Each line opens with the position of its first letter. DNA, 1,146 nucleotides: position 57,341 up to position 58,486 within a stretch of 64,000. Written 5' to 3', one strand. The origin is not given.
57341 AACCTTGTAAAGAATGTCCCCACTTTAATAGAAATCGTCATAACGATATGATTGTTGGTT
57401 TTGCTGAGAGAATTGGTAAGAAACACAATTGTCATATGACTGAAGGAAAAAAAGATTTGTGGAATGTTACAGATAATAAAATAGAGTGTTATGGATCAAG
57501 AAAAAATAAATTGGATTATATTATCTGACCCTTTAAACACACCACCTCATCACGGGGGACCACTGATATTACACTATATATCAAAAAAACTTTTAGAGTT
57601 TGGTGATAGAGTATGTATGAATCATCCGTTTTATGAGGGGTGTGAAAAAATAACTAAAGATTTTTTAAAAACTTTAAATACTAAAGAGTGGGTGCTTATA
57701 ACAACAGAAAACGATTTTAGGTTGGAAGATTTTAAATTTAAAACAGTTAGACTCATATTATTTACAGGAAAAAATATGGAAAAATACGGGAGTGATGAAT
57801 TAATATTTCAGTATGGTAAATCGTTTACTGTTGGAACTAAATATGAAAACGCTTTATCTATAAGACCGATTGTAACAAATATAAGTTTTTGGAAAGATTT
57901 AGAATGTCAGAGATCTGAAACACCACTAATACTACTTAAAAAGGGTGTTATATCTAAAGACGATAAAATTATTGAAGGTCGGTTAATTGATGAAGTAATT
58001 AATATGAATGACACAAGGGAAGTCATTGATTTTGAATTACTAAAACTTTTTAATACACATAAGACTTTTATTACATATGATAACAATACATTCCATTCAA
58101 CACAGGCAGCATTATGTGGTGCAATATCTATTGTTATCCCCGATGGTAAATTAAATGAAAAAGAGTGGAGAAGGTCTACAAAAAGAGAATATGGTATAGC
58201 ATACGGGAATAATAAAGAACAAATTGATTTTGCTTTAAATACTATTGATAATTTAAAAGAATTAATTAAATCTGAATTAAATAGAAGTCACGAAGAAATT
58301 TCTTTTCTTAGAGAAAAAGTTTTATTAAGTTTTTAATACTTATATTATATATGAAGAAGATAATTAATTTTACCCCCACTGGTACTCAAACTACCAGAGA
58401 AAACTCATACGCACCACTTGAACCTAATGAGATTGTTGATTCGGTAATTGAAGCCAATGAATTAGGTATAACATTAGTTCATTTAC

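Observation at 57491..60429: Modification cluster containing a BKACE (DUF849) enzyme, a NeuD/PglD-like acetyltransferase, a short DegT-like protein and a GT-like protein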

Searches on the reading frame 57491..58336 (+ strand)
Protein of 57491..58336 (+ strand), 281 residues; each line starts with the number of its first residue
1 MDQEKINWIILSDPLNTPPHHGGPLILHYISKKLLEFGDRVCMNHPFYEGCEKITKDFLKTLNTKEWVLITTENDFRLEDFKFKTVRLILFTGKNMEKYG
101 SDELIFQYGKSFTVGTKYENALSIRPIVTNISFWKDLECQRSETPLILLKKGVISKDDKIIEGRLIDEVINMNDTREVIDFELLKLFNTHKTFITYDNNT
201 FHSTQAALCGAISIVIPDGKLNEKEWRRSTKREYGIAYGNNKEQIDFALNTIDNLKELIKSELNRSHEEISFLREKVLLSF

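Call 3: search_protein_families(library=pfam, proteins=[window:57491-58336:+], max_evalue=0.01)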
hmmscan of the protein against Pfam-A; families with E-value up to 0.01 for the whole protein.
window:57491-58336:+ (281 aa): 0 families

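Call 4: search_protein_families(library=phrogs, proteins=[window:57491-58336:+], max_evalue=0.01)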
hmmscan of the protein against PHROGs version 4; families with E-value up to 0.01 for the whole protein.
window:57491-58336:+ (281 aa): 0 families

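Call 5: search_protein_families(library=ncbifam, proteins=[window:57491-58336:+], max_evalue=0.01)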
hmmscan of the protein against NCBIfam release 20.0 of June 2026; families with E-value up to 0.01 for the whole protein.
window:57491-58336:+ (281 aa): 0 families

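Call 9: search_dna_similar(query=window:57491-58336:+, collection=phages, mode=protein, max_rows=30, max_evalue=0.001)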
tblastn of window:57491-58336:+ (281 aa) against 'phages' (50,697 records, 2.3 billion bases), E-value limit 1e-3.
No match.

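Call 27: find_homologous_proteins(query=window:57491-58336:+, max_evalue=0.01)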
Query window:57491-58336:+ (281 aa): 61 proteins with E <= 0.01 among 1040 candidates.
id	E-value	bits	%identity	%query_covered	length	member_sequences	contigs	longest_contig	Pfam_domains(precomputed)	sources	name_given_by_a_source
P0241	3.7e-186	635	100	100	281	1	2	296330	-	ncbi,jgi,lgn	jgi:hypothetical protein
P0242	2.3e-179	613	96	100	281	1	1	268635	-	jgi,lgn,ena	jgi:hypothetical protein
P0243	1.8e-177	607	95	99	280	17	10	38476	-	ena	-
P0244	4.6e-177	605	95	99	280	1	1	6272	-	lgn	-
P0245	1.1e-173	594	94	99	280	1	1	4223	-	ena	-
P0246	1.8e-172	590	92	100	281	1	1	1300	-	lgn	-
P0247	1.2e-169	581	91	99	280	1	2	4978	-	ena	-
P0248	5.5e-167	572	89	99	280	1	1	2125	-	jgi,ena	jgi:hypothetical protein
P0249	5.6e-167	572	91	99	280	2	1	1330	-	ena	-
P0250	3.1e-162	557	86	99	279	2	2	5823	-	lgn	-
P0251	7.5e-159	546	84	99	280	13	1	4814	-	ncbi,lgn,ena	-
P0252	1.6e-155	535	86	99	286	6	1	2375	-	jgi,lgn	jgi:hypothetical protein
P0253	1.1e-154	532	82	99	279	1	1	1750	-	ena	-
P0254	3.2e-153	527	82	99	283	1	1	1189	-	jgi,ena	jgi:hypothetical protein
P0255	8.7e-152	522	82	99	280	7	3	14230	-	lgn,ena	-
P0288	1.2e-115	404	64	99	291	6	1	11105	-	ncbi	-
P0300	9.6e-82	293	50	99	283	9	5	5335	-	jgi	jgi:hypothetical protein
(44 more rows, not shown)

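Call 45: predict_structure(alignment_id=A2)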
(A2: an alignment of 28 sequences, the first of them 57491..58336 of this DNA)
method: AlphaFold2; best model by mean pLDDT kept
length: 281 residues; sequences in the alignment: 28
mean_pLDDT: 74.6   pTM: 0.65
mean pLDDT of the five models: 74.6, 63.6, 60.3, 57.0, 56.2
residues with pLDDT >= 90: 57; 70-90: 134; 50-70: 55; < 50: 35
segments of 3 or more residues with pLDDT < 50: 19-23, 110-131, 133-135
pLDDT, mean of each block of 10 residues (from residue 1): 79 60 61 87 82 88 92 82 84 62 69 28 36 53 88 58 87 67 79 85 79 86 83 84 92 80 71 86 90
secondary structure, 60 per line:
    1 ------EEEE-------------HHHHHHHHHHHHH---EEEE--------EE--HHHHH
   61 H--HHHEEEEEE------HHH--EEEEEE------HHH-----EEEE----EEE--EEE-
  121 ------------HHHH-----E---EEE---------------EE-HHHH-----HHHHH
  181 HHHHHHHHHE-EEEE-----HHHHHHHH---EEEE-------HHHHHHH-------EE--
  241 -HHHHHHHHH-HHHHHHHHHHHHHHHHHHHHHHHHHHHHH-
elements in order: E7-10 H24-36 E40-43 H56-61 E67-72 E84-89 E104-107 E112-114 E117-119 H133-136 E146-148 H167-170 H176-189 E192-195 H201-208 E212-215 H223-229 H242-250 H252-280

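Call 59: find_encoding_contigs(protein=P0288, flank=6000, max_places=3)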
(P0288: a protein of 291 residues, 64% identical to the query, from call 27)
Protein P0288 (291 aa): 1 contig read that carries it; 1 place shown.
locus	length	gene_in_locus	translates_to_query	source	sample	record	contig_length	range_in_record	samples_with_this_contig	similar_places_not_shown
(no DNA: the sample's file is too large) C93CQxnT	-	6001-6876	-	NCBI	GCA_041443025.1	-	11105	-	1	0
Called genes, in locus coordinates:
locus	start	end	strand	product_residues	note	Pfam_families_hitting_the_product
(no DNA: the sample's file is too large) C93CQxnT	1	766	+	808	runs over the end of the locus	-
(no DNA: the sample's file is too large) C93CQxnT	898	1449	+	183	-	-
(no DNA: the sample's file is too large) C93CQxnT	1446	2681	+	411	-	PF10933:DUF2827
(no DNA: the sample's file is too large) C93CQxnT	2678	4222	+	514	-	PF23741:DUF7164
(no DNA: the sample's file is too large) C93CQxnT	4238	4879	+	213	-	PF01041:DegT_DnrJ_EryC1 (weak)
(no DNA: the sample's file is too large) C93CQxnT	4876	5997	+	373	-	-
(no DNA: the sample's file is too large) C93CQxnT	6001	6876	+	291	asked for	-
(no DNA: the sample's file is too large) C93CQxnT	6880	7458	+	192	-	PF17836:PglD_N (weak), PF00132:Hexapep (faint), PF25084:LbH_EIF2B (faint)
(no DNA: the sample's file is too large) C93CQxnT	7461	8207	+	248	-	PF00535:Glycos_transf_2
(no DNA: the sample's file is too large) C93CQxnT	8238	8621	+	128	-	?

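Call 60: find_encoding_contigs(protein=P0300, flank=6000, max_places=3)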
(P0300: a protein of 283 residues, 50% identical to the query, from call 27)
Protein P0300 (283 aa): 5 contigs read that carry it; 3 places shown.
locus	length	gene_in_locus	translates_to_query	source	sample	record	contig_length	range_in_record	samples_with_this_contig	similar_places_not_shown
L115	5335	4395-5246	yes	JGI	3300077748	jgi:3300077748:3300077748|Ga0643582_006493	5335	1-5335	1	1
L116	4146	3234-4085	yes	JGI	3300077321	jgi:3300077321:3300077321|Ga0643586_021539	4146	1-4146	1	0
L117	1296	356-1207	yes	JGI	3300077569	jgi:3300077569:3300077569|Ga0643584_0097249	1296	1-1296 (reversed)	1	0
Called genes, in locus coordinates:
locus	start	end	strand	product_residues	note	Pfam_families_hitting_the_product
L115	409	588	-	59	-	-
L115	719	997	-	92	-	-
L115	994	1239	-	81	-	-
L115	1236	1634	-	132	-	-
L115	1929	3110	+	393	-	PF02771:Acyl-CoA_dh_N, PF02770:Acyl-CoA_dh_M, PF00441:Acyl-CoA_dh_1, PF08028:Acyl-CoA_dh_2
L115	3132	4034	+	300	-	-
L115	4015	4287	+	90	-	-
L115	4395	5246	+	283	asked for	-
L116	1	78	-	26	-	?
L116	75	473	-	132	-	-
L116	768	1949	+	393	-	PF02771:Acyl-CoA_dh_N, PF02770:Acyl-CoA_dh_M, PF00441:Acyl-CoA_dh_1, PF08028:Acyl-CoA_dh_2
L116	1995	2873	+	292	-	-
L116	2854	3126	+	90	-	-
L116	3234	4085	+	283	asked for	-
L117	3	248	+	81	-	?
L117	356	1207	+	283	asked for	-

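Call 76: search_protein_representatives(alignment_id=A2)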
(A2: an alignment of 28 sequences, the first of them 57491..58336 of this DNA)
Query: 28 sequences, 281 profile positions. Proteins with E-value up to 0.001 (for the whole library): 803; up to 1e-10: 298; up to 1e-30: 11. The best 150 are listed.
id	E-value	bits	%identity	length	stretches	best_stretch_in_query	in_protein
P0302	4.7e-107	373.7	-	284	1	1-281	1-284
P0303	1.6e-71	257.1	-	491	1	1-280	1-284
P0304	5.2e-70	252.2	-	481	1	1-280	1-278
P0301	8.8e-66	238.3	-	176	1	53-190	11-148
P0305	1.3e-54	201.7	-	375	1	103-280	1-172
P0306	6.3e-44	166.6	-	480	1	12-280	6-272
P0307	1.1e-43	165.8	-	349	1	140-280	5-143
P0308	2.1e-42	161.6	-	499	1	1-280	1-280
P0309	3.6e-35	137.9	-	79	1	203-280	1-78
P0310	8.2e-33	130.1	-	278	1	9-274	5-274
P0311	4.5e-32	127.7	-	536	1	14-272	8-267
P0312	3.0e-28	115.1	-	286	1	2-280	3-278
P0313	1.8e-25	106.0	-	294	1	13-240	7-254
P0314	3.9e-25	104.9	-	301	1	20-280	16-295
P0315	5.1e-25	104.5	-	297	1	2-277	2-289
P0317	1.2e-23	100.1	-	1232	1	7-272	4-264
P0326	3.7e-21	91.9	-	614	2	20-280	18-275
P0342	1.6e-18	83.2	-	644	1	14-260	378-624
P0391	7.6e-16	74.4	-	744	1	17-275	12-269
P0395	1.2e-15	73.8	-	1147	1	83-258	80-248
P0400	2.2e-15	72.9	-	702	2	113-267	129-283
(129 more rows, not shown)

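Call 77: search_protein_families(library=pfam, proteins=[P0303, P0304, P0308, P0311, P0317, P0326, P0342, P0391, P0395, P0400], max_evalue=0.001)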
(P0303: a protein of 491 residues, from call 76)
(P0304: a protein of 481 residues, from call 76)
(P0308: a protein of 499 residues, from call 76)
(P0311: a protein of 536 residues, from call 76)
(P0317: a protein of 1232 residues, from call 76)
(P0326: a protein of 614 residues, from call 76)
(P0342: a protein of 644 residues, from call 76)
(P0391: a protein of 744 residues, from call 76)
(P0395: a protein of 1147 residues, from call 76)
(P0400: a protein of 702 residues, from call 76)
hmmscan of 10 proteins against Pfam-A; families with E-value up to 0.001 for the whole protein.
P0303 (491 aa): 0 families

P0304 (481 aa): 0 families

P0308 (499 aa): 0 families

P0311 (536 aa): 0 families

P0317 (1232 aa): 32 families (the best 25 are shown)
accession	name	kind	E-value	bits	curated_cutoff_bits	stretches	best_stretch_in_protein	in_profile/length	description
PF00535.33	Glycos_transf_2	-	1.3e-67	227.4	23.3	2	587-754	1-164/168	Glycosyl transferase family 2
PF14559.12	TPR_19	-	2.4e-33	114.7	25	4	1056-1118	2-64/68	Tetratricopeptide repeat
PF07719.23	TPR_2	-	5.7e-31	104.5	27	2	1080-1112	2-34/34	Tetratricopeptide repeat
PF13431.12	TPR_17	-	2.3e-28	96.5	24.4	0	933-966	1-34/34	Tetratricopeptide repeat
PF13641.12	Glyco_tranf_2_3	-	2.3e-27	97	27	2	296-525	3-222/230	Glycosyltransferase like family 2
PF13432.12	TPR_16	-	1.1e-26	93.3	32.7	2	1051-1111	3-63/65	Tetratricopeptide repeat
PF13428.12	TPR_14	-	3.9e-25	86.2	23.5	0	1148-1190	2-44/44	Tetratricopeptide repeat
PF13181.12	TPR_8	-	1.7e-24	84.2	25.7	0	983-1012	5-34/34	Tetratricopeptide repeat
PF13174.12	TPR_6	-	1.1e-23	82.6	26.3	1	1080-1111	1-32/33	Tetratricopeptide repeat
PF10111.15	Glyco_tranf_2_2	-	1.7e-23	84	27.3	2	297-519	1-221/276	Glycosyltransferase like family 2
PF00515.34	TPR_1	-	3.6e-22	77.6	27.8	1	1080-1112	2-34/34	Tetratricopeptide repeat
PF13371.12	TPR_9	-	7.7e-21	74.3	35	2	886-943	4-61/73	Tetratricopeptide repeat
PF23914.1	TPR_CcmH_CycH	-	4.1e-17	62.9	42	1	854-937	61-147/158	Cytochrome c-type biogenesis protein H TPR domain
PF25064.1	ARM_TT21_5th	-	7.8e-16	58.9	27.8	0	954-1012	10-68/117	TT21 fifth ARM repeats domain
PF13414.12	TPR_11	-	3.6e-15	55.8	26.8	0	888-916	5-33/42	TPR repeat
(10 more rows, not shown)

P0326 (614 aa): 1 family
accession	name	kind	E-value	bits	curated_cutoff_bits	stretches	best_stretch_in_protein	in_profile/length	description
PF14559.12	TPR_19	-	2.8e-09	37.6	25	1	543-599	1-57/68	Tetratricopeptide repeat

P0342 (644 aa): 0 families

P0391 (744 aa): 19 families
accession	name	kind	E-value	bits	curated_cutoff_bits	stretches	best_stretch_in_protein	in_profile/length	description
PF00535.33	Glycos_transf_2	-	2.9e-32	112.4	23.3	1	298-472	1-167/168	Glycosyl transferase family 2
PF13641.12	Glyco_tranf_2_3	-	5.7e-22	79.3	27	1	297-518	3-219/230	Glycosyltransferase like family 2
PF13181.12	TPR_8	-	4.7e-15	54.8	25.7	0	693-725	2-34/34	Tetratricopeptide repeat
PF13414.12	TPR_11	-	1.7e-14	53.6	26.8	2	597-637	2-42/42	TPR repeat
PF13431.12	TPR_17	-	2.7e-14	52.6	24.4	0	614-642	4-32/34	Tetratricopeptide repeat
PF00515.34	TPR_1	-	7.2e-14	51.4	27.8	1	623-656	1-34/34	Tetratricopeptide repeat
PF07719.23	TPR_2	-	2.7e-13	49.4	27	1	623-656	1-34/34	Tetratricopeptide repeat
PF14559.12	TPR_19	-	6.3e-13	49.3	25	1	669-727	2-60/68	Tetratricopeptide repeat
PF13428.12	TPR_14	-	5.1e-10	39.5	23.5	0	667-700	10-43/44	Tetratricopeptide repeat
PF13432.12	TPR_16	-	1.4e-08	35.5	32.7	1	596-656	4-64/65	Tetratricopeptide repeat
PF10111.15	Glyco_tranf_2_2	-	2e-08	34.5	27.3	1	309-495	14-201/276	Glycosyltransferase like family 2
PF13174.12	TPR_6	-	6.3e-07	30.1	26.3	0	629-651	6-28/33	Tetratricopeptide repeat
PF23914.1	TPR_CcmH_CycH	-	2.6e-06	27.8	42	1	596-723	24-152/158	Cytochrome c-type biogenesis protein H TPR domain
PF13424.12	TPR_12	-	1.7e-05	25.4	30.1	0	619-653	41-75/77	Tetratricopeptide repeat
PF13506.12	Glyco_transf_21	-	4e-05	23.6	21.7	1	370-510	24-154/174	Glycosyl transferase family 21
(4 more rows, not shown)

P0395 (1147 aa): 2 families
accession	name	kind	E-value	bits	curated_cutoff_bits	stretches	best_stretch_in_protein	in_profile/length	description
PF00535.33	Glycos_transf_2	-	2.2e-14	54.2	23.3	2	602-705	2-106/168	Glycosyl transferase family 2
PF01075.23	Glyco_transf_9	-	1.1e-05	25.3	22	1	1024-1084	160-220/247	Glycosyltransferase family 9 (heptosyltransferase)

P0400 (702 aa): 0 families

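Call 94: fold_search(model_id=the predicted structure, library=viral)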
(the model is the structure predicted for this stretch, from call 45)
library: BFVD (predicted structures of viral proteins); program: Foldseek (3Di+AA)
matches with E <= 10: 591; with E <= 0.001: 4
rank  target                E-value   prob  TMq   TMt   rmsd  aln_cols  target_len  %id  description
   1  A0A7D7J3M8            5.8e-05  1.00  0.40  0.33  10.8       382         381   12  (no name in the UniProt tables at hand)
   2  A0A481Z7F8            1.8e-04  0.99  0.31  0.33   9.2       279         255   12  Polysaccharide pyruvyl transferase domain-containing protein [Pithovirus LCPAC302]
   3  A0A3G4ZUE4            8.0e-04  0.97  0.39  0.33  10.7       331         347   14  Uncharacterized protein [Barrevirus sp.]
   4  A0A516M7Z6            8.0e-04  0.51  0.20  0.17  13.3       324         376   10  (no name in the UniProt tables at hand)
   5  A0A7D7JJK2            1.7e-03  0.93  0.35  0.28  12.2       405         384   10  (no name in the UniProt tables at hand)
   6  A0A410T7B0            1.8e-03  0.89  0.32  0.34  10.7       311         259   13  Uncharacterized protein [Campylobacter phage CP20]
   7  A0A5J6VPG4            2.7e-03  0.84  0.33  0.17  13.9       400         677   11  Glycosyltransferase group 1 [Megaviridae environmental sample]
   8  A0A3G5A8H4            3.9e-03  0.44  0.21  0.17  17.3       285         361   12  AMP-binding enzyme [Hyperionvirus sp.]
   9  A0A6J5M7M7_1          4.7e-03  0.60  0.30  0.14  16.7       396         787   12  Methyltransferase FkbM [uncultured Caudovirales phage]
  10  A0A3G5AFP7            5.0e-03  0.66  0.31  0.10  14.4       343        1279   10  Alpha (1,3)-fucosyltransferase [Solivirus sp.]
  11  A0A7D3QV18            6.0e-03  0.54  0.26  0.18  13.9       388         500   14  Uncharacterized protein [Fadolivirus FV1/VV64]
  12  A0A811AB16            6.8e-03  0.44  0.20  0.23  20.1       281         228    7  (no name in the UniProt tables at hand)
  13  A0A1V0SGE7            7.2e-03  0.57  0.29  0.17  15.0       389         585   11  Cytidylyltransferase [Hokovirus HKV1]
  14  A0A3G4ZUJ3            8.6e-03  0.77  0.36  0.18  11.1       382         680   10  Glycosyltransferase [Edafosvirus sp.]
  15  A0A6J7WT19            9.2e-03  0.75  0.34  0.27  12.9       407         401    9  RfaG Glycosyltransferase [uncultured Caudovirales phage]
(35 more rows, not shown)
